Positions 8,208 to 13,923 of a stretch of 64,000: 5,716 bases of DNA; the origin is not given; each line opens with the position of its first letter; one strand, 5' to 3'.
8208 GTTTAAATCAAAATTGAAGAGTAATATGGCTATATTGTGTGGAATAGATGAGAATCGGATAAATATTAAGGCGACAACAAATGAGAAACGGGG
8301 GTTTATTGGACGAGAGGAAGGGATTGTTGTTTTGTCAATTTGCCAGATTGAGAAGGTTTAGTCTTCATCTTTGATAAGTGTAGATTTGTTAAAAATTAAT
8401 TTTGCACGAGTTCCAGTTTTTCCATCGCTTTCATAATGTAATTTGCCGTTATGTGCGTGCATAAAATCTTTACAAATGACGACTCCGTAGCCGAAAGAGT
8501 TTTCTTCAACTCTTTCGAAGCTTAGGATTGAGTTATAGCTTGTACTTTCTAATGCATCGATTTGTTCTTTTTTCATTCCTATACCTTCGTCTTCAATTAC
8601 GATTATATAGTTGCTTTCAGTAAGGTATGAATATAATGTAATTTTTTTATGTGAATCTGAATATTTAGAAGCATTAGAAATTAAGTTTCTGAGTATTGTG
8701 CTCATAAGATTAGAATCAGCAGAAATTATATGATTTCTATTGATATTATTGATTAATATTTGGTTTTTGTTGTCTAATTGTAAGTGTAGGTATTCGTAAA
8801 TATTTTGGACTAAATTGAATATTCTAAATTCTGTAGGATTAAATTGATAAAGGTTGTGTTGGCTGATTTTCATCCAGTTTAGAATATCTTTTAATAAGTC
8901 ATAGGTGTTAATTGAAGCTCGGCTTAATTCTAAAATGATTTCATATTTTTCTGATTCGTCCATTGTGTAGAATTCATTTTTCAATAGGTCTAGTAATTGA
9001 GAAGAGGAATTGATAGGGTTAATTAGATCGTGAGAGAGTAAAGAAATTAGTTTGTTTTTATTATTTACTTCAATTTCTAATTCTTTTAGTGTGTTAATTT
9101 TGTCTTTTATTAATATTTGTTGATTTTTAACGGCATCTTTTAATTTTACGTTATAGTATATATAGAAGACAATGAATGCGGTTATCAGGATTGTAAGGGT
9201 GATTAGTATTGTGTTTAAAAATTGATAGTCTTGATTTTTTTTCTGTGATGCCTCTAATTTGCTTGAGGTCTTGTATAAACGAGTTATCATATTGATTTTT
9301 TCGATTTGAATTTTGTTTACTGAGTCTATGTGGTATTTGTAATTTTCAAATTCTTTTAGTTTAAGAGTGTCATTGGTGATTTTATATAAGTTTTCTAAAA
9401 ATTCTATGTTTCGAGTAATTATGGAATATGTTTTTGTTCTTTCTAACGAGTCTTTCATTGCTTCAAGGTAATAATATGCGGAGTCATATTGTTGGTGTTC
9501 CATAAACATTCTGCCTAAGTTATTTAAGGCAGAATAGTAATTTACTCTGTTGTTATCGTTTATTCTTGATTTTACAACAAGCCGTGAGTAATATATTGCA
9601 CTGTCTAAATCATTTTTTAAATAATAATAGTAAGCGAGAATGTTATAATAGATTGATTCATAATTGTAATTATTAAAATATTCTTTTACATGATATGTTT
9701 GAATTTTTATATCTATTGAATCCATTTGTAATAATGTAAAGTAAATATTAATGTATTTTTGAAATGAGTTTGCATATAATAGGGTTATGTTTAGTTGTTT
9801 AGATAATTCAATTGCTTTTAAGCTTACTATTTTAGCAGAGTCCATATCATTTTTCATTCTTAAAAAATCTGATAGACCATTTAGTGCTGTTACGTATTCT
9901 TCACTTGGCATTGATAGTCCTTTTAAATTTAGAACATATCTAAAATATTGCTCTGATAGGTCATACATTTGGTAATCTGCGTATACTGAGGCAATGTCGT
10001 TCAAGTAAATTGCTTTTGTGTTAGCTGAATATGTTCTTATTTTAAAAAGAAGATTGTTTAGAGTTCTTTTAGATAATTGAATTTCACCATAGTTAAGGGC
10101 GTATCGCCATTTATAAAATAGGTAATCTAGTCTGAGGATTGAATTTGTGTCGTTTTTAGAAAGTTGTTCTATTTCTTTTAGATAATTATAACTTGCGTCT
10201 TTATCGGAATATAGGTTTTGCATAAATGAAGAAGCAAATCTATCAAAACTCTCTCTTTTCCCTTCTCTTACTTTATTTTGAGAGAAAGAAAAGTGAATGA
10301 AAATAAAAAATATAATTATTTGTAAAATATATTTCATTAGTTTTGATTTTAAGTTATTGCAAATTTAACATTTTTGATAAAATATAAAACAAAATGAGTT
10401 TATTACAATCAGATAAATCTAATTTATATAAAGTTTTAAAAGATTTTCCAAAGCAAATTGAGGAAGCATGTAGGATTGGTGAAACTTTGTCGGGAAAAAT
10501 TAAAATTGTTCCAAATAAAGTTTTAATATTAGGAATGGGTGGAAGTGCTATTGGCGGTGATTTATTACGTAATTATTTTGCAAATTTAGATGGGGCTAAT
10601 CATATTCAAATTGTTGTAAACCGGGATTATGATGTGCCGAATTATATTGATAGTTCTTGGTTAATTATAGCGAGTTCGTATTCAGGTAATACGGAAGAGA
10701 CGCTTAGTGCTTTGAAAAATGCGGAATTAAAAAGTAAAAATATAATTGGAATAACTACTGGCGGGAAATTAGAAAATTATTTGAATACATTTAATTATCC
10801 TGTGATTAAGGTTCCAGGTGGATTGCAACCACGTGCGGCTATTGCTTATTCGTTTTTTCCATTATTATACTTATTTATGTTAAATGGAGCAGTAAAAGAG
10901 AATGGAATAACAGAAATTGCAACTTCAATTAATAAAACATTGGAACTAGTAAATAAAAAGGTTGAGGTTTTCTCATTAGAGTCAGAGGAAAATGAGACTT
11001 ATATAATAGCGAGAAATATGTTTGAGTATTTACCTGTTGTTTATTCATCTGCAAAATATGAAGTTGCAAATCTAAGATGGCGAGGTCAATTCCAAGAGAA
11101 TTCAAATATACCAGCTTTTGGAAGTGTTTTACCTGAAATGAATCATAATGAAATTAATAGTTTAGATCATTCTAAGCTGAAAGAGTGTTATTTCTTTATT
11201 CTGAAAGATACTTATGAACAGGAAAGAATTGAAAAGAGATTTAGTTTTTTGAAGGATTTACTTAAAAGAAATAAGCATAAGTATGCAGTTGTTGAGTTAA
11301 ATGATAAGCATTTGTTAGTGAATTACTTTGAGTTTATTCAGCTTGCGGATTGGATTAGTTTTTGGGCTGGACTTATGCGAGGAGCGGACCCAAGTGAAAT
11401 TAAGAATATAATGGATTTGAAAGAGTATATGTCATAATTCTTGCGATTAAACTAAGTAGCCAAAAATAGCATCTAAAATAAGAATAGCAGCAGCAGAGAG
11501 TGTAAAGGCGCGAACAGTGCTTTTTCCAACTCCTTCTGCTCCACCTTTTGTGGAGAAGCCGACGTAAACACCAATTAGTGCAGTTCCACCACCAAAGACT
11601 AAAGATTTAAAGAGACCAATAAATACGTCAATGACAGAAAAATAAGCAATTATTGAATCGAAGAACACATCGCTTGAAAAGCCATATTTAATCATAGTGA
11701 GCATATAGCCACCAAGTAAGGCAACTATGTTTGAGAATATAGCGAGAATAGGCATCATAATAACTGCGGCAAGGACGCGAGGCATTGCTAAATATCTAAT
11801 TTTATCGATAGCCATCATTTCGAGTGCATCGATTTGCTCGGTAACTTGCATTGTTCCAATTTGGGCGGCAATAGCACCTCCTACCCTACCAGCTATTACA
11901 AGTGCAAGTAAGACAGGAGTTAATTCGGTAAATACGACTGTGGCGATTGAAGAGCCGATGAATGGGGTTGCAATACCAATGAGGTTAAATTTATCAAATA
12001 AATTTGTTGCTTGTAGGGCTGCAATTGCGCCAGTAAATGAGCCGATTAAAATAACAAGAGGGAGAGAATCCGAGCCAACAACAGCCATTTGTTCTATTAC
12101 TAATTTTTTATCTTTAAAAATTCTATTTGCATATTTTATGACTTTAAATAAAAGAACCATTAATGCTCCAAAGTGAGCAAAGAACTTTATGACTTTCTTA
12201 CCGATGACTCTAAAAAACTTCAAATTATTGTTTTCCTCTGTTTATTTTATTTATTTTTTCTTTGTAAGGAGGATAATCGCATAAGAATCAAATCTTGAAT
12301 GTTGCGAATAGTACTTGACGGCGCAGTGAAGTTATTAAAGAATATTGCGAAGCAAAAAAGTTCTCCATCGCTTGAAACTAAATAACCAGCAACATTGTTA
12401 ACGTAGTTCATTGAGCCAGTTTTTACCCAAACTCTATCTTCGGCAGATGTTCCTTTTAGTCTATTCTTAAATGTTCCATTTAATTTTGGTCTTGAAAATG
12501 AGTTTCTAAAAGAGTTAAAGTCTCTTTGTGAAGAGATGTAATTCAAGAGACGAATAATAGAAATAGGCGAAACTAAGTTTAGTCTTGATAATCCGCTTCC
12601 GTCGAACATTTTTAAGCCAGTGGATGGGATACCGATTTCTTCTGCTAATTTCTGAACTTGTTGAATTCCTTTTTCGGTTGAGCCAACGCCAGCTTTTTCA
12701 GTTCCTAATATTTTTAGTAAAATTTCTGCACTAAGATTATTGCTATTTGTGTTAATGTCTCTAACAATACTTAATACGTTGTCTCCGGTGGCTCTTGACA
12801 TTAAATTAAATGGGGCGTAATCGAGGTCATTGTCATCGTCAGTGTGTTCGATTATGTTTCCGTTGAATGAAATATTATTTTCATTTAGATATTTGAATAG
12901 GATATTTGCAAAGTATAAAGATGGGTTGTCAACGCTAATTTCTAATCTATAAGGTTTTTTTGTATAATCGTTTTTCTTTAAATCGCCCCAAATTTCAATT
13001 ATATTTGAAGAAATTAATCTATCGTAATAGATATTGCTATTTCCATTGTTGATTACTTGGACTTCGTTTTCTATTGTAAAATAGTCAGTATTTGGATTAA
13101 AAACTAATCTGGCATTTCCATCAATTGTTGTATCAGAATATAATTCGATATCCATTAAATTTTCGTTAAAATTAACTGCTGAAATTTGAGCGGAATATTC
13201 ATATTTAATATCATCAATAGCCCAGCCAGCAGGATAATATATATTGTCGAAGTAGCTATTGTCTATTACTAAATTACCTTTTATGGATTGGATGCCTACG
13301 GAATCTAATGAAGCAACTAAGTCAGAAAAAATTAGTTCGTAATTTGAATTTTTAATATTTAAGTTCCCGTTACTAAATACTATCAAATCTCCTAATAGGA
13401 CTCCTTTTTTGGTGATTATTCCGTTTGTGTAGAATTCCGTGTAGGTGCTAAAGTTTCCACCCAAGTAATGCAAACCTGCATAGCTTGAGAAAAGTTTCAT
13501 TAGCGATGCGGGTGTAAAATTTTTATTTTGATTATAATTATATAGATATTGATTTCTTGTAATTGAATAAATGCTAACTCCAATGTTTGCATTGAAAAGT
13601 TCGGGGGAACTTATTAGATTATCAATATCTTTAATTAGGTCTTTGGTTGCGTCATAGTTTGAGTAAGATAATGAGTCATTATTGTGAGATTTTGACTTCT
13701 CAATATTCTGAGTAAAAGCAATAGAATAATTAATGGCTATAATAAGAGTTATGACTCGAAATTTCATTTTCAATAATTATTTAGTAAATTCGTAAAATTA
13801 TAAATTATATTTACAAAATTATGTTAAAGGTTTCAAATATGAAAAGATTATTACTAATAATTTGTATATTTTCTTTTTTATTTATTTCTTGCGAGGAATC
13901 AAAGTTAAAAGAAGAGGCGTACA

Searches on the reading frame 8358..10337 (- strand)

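Call 44: search_protein_families(library=pfam, proteins=[window:8358-10337:-], max_evalue=0.00001)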
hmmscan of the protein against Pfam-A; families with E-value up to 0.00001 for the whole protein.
window:8358-10337:- (659 aa): 1 family
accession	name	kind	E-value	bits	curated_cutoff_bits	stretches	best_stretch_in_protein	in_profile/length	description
PF02518.31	HATPase_c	-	5.9e-14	52.9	26.4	1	541-649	2-107/111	Histidine kinase-, DNA gyrase B-, and HSP90-like ATPase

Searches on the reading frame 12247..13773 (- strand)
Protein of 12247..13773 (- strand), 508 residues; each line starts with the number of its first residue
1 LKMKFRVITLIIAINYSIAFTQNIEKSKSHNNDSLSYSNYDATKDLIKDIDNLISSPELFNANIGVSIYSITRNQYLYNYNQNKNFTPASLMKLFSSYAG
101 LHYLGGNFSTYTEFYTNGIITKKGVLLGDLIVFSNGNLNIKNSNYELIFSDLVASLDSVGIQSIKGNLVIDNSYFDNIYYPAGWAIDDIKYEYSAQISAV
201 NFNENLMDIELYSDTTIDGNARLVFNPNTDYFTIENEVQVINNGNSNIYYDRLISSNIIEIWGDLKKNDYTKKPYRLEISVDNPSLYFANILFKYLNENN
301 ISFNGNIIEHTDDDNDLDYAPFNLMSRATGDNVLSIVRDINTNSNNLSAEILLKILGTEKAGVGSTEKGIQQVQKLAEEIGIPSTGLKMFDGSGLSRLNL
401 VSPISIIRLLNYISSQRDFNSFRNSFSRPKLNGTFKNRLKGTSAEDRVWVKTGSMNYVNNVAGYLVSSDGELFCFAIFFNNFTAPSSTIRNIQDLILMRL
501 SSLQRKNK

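Call 44: search_protein_families(library=pfam, proteins=[window:12247-13773:-], max_evalue=0.00001)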
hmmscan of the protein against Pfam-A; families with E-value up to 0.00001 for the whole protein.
window:12247-13773:- (508 aa): 1 family
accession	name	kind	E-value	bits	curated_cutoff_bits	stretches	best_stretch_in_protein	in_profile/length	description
PF02113.21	Peptidase_S13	-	4.9e-73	246.8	22.8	1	48-493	3-434/444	D-Ala-D-Ala carboxypeptidase 3 (S13) family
